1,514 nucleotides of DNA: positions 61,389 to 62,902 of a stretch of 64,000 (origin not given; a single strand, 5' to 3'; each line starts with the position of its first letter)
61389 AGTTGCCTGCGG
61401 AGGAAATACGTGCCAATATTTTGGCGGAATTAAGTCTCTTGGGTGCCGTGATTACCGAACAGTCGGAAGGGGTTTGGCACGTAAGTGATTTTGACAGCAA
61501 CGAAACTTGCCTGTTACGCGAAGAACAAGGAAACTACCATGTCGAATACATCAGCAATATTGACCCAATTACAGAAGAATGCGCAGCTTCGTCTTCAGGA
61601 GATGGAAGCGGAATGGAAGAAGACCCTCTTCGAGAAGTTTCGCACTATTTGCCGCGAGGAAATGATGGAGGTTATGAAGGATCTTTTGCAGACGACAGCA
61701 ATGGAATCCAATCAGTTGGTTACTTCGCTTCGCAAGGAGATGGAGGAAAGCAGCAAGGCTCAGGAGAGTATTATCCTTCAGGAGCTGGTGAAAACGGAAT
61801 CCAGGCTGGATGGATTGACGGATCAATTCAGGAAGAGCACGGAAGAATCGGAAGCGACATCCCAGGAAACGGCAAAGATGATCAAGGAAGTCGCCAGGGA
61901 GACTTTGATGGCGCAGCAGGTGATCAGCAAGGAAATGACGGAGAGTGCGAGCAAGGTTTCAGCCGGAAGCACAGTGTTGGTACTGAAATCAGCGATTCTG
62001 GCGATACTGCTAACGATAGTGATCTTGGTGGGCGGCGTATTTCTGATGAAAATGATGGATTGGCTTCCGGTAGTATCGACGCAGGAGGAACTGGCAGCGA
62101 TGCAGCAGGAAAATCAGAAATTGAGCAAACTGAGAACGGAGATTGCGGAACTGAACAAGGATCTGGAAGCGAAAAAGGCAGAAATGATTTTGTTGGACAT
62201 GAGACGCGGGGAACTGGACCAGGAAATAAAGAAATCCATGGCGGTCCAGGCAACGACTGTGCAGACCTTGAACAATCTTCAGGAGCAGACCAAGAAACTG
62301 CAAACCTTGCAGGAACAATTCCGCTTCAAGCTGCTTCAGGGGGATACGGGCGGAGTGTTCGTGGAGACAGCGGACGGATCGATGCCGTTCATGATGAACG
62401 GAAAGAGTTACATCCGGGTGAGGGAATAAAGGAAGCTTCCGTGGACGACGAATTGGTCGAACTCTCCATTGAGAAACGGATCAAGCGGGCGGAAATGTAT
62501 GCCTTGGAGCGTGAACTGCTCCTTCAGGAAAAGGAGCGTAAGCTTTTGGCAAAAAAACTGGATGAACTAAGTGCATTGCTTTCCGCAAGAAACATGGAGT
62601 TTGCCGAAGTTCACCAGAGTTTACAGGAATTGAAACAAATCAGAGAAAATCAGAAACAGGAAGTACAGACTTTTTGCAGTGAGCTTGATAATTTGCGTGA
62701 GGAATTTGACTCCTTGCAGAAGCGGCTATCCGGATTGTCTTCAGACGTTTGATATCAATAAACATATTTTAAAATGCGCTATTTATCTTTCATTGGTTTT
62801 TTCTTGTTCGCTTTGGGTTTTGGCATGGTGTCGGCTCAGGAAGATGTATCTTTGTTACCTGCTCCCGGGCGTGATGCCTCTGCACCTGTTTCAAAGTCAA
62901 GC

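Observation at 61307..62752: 945-nt same-strand dual-frame open region: a 481-aa ORF fully contains a 314-aa ORF in the +1 frame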

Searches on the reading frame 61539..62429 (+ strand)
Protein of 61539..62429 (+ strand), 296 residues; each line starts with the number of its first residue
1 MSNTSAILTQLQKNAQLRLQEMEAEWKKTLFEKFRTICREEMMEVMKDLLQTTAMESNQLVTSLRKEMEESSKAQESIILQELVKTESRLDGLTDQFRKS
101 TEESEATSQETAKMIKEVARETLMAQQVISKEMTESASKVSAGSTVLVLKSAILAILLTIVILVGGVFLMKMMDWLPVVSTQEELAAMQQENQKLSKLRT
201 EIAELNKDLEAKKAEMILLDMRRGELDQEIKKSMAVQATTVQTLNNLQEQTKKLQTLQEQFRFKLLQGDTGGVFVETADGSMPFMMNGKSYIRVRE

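Call 6: search_protein_families(library=pfam, proteins=[window:61539-62429:+], max_evalue=0.01)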
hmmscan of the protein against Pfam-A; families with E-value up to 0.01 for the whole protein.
window:61539-62429:+ (296 aa): 0 families

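Call 9: find_homologous_proteins(query=window:61539-62426:+)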
Query window:61539-62426:+ (296 aa): 17 proteins with E <= 0.001 among 1961 candidates.
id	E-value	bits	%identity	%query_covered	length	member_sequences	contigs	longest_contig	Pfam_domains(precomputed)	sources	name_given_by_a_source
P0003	6.9e-38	149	32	100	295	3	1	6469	-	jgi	jgi:chromosome segregation ATPase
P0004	1.0e-37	148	33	100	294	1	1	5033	-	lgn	-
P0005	1.7e-36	144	32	100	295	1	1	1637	-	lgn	-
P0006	6.0e-35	139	36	100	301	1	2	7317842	-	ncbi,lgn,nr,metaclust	ncbi:hypothetical protein OPIT5_04665 [Opitutaceae bacterium TAV5]|nr:hypothetical protein OPIT5_046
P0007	3.0e-34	137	34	100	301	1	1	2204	-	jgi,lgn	jgi:hypothetical protein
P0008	1.1e-33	135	34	100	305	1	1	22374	-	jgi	jgi:hypothetical protein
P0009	1.1e-33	135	34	100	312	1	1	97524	PF11932.14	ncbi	-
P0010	2.0e-33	134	33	100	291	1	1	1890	PF11932.14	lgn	-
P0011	2.0e-33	134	34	97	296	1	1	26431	-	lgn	-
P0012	4.5e-33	133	34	100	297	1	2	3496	PF11932.14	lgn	-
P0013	7.4e-33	132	34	100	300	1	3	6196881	-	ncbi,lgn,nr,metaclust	ncbi:hypothetical protein OpiT1DRAFT_04469 [Opitutaceae bacterium TAV1]|nr:hypothetical protein OpiT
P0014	8.7e-33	132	36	100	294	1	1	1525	-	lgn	-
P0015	3.8e-32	130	33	100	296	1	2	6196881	-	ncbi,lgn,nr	ncbi:hypothetical protein OpiT1DRAFT_01730 [Opitutaceae bacterium TAV1]|nr:hypothetical protein OpiT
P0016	4.1e-32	130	31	100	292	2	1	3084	PF11932.14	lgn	-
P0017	6.0e-32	129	33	100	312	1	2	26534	-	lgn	-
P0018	1.9e-29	121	32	100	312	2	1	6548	-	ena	-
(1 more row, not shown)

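Call 15: find_related_loci(query=A1, collection=genome_contigs, flank=4000)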
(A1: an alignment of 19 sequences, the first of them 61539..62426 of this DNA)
Query A1 (296 aa) in genome_contigs; peptide patterns used: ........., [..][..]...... (x = any residue, [..] = any of these).
61 stretches matched a pattern; 6 encode a relative of the query (tblastn E <= 1e-3); 6 distinct loci.
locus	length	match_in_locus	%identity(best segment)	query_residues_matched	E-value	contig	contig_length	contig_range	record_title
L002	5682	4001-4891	35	1-295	1e-44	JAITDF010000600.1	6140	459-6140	MAG: Opitutaceae bacterium isolate Nm470_bin120 k119_1248964, whole genome shotgun sequence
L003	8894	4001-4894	34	1-295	4e-44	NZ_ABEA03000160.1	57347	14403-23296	Geminisphaera colitermitum TAV2 ObacDRAFT_Scaffold4.3_C6, whole genome shotgun sequence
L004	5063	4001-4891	34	1-295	1e-43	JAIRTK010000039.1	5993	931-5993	MAG: Opitutaceae bacterium isolate Ct408_bin80 k119_829192, whole genome shotgun sequence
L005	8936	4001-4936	34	1-295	1e-45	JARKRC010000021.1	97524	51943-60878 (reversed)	MAG: Ereboglobus sp. isolate Reactor_metabat.82 k141_490979, whole genome shotgun sequence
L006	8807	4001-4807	35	8-295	3e-36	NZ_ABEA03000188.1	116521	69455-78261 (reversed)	Geminisphaera colitermitum TAV2 ObacDRAFT_Scaffold4.3_C34, whole genome shotgun sequence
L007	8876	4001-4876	33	1-295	4e-32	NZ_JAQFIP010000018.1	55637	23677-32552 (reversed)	Ereboglobus sp. PH5-10 Ga0505179_18, whole genome shotgun sequence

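Call 20: find_related_loci(query=A1, collection=metagenome_contigs, flank=2500)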
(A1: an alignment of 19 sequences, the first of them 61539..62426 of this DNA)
Query A1 (296 aa) in metagenome_contigs; peptide patterns used: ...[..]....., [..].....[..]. (x = any residue, [..] = any of these).
539 stretches matched a pattern; 1 encode a relative of the query (tblastn E <= 1e-3); 1 distinct loci.
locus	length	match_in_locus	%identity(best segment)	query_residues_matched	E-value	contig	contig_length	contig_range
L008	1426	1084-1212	65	8-50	2e-17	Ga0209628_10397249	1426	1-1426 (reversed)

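Call 21: find_encoding_contigs(protein=P0006, flank=5000, max_places=2)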
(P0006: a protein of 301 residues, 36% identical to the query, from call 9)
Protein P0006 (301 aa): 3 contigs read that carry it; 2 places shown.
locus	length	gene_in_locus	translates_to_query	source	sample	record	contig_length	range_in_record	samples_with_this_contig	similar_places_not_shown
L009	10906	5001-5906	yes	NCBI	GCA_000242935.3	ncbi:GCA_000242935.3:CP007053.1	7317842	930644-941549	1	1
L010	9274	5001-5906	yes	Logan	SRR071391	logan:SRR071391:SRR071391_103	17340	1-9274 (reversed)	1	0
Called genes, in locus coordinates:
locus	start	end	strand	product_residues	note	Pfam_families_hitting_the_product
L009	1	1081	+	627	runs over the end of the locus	PF05157:MshEN, PF00437:T2SSE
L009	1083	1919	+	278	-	PF07963:N_methyl (weak)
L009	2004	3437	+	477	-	-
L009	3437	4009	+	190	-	-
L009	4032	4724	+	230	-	-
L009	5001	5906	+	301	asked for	-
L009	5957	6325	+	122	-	-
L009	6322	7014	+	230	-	-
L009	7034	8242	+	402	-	PF00482:T2SSF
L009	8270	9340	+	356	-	-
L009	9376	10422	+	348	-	PF18998:Flg_new_2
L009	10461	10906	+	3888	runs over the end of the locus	PF09479:Flg_new (faint), PF18998:Flg_new_2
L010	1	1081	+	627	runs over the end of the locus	PF05157:MshEN, PF00437:T2SSE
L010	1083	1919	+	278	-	PF07963:N_methyl (weak)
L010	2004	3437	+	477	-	-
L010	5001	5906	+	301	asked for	-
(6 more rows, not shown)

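Call 22: find_encoding_contigs(protein=P0015, flank=5000, max_places=2)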
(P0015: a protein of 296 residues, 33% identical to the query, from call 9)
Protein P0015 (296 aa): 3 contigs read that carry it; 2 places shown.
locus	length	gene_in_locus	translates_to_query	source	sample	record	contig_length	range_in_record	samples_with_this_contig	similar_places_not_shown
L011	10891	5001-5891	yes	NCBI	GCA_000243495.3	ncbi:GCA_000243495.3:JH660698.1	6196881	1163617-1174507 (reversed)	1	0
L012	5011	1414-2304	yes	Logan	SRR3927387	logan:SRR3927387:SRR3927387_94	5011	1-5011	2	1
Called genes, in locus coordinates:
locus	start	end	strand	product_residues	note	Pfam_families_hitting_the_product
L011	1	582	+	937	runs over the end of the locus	PF14312:FG-GAP_2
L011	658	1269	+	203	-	-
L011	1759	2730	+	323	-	-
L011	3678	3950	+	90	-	-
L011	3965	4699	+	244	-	-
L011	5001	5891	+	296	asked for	-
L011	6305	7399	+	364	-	-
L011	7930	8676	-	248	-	PF07963:N_methyl (weak), PF07596:SBP_bac_10 (faint)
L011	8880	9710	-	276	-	PF09825:BPL_N, PF06283:ThuA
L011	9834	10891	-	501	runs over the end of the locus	PF12951:PATR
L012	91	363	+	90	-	-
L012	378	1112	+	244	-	-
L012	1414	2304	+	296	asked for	-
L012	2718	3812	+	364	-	-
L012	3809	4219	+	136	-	-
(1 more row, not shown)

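Call 23: find_encoding_contigs(protein=P0011, flank=5000, max_places=2)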
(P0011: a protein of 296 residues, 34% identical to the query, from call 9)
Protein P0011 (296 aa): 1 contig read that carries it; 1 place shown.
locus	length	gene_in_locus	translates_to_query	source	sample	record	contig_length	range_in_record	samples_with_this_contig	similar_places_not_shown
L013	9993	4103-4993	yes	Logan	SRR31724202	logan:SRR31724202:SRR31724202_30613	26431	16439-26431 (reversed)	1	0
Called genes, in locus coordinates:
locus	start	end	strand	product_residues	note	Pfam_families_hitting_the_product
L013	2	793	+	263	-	?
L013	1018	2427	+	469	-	-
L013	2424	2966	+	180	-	-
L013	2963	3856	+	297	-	-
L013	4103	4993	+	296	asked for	-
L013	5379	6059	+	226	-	-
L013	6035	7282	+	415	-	PF00482:T2SSF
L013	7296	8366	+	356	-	-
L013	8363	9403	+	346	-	PF18998:Flg_new_2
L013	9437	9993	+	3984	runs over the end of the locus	PF18998:Flg_new_2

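Call 24: find_encoding_contigs(protein=P0018, flank=5000, max_places=2)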
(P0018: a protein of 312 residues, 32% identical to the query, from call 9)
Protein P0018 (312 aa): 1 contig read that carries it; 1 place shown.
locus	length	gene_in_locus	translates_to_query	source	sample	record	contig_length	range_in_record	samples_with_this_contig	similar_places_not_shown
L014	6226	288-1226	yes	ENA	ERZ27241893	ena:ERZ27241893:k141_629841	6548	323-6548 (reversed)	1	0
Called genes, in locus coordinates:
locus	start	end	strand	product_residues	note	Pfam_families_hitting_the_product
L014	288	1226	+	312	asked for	-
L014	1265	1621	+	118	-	-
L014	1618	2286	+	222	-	-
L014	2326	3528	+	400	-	PF00482:T2SSF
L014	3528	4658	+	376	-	PF07963:N_methyl (weak)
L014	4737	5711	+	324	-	PF18998:Flg_new_2, PF09479:Flg_new (faint), PF18998:Flg_new_2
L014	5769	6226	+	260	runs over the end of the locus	?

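Call 41: predict_structure(alignment_id=A3)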
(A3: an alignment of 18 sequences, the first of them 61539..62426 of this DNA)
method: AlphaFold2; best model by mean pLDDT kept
length: 296 residues; sequences in the alignment: 18
mean_pLDDT: 69.6   pTM: 0.27
mean pLDDT of the five models: 69.6, 65.9, 65.8, 62.2, 58.3
residues with pLDDT >= 90: 10; 70-90: 132; 50-70: 130; < 50: 24
segments of 3 or more residues with pLDDT < 50: 1-5, 142-145, 175-181
pLDDT, mean of each block of 10 residues (from residue 1): 57 83 86 82 72 63 68 71 68 62 56 60 63 57 50 70 69 50 63 82 89 90 88 84 85 76 52 59 72 60
secondary structure, 60 per line:
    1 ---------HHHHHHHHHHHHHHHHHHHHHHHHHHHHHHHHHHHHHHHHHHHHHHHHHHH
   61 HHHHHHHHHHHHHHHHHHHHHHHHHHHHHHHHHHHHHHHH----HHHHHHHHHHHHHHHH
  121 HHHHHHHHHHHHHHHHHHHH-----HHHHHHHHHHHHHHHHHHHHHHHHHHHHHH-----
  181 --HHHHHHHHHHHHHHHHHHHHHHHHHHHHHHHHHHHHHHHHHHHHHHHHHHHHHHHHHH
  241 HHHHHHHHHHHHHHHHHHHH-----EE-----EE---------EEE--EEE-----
elements in order: H10-100 H105-140 H146-175 H183-260 E284-286 E289-291

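Call 43: search_protein_families(library=ncbifam, proteins=[window:61539-62426:+], max_evalue=0.01)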
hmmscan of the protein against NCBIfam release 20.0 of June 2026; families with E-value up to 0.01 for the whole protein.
window:61539-62426:+ (296 aa): 2 families
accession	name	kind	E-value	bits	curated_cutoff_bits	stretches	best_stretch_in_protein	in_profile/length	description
NF045487.1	ASRP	equivalog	0.0032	16.1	300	1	183-259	187-266/593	archaea-specific SMC-related protein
TIGR03170.1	flgA_cterm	equivalog_domain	0.0091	16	54.65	0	99-149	39-89/137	flagellar basal body P-ring formation chaperone FlgA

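Call 51: list_cluster_members(proteins=[P0001, window:61539-62426:+, window:62441-62749:+, window:56229-57995:+])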
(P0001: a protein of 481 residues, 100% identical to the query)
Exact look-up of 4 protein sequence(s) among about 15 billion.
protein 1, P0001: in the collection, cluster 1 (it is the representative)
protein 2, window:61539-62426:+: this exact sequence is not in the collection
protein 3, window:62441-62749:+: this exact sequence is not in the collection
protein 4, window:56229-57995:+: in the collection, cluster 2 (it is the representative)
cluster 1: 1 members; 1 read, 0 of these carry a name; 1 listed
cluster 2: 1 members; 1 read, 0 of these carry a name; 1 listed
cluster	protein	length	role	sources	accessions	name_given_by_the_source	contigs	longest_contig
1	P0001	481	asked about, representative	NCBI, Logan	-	-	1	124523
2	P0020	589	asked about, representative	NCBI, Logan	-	-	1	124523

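Call 66: find_encoding_contigs(protein=P0008, flank=2500, max_places=1)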
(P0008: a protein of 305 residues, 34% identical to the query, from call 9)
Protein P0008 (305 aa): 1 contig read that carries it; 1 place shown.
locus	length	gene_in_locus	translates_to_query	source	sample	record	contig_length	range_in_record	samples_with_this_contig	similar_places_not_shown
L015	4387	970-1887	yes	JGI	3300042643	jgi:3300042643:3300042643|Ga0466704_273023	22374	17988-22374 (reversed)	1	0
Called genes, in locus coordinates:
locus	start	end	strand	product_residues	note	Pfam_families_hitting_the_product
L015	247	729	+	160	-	PF25762:HAUS1 (weak)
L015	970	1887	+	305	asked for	-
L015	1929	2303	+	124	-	-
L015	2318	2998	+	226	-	-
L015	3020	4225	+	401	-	PF00482:T2SSF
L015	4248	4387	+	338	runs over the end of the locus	PF07963:N_methyl (weak)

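Call 67: find_encoding_contigs(protein=P0017, flank=2500, max_places=1)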
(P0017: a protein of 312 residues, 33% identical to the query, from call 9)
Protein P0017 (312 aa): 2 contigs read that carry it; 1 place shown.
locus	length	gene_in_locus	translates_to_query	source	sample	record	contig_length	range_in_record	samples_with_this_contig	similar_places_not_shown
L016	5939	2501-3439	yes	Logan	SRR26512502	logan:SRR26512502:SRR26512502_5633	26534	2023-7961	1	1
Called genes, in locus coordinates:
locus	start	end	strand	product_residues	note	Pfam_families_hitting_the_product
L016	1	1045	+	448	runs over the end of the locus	-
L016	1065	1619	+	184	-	-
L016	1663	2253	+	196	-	-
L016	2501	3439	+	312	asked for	-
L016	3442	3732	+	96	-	-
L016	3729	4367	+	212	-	-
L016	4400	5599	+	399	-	PF00482:T2SSF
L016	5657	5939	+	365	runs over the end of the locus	PF07963:N_methyl (faint)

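Call 68: find_encoding_contigs(protein=P0013, flank=2500, max_places=1)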
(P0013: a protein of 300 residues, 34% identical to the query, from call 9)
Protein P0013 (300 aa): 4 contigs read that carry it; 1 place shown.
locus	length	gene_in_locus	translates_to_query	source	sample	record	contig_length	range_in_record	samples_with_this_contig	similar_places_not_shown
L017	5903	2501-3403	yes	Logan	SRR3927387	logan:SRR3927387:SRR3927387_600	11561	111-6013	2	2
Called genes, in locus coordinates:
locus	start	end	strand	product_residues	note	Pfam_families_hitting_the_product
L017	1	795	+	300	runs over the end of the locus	?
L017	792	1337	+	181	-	-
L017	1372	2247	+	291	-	-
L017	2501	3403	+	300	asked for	-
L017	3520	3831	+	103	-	-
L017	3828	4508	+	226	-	-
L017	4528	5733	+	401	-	PF00482:T2SSF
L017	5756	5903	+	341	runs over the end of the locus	-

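Call 69: find_encoding_contigs(protein=P0016, flank=2500, max_places=1)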
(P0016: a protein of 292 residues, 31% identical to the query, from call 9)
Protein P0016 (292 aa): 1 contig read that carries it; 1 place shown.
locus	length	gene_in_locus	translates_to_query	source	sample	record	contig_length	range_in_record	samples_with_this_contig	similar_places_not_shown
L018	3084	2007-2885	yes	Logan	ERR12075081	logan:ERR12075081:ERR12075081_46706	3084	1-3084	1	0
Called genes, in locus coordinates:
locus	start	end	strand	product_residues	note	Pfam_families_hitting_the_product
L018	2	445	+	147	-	?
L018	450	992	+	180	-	-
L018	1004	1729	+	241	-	-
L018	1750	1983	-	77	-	-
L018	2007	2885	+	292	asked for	PF11932:DUF3450 (weak)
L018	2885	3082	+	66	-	?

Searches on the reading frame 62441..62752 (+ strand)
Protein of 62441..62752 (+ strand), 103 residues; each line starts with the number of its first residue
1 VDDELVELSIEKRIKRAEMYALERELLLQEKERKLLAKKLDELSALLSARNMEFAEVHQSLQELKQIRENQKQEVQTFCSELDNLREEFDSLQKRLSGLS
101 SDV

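Call 6: search_protein_families(library=pfam, proteins=[window:62441-62752:+], max_evalue=0.01)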
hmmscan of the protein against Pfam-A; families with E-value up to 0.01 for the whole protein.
window:62441-62752:+ (103 aa): 3 families
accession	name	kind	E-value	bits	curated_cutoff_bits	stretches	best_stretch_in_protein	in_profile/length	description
PF07889.17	DUF1664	-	0.00027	21.4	34.6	1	31-101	41-115/124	Protein of unknown function (DUF1664)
PF24423.1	OVT1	-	0.00038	21.2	30.9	1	35-96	12-66/100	Major antigen, helical domain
PF14817.11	HAUS5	-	0.00075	18.9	25.6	1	20-102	257-342/643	HAUS augmin-like complex subunit 5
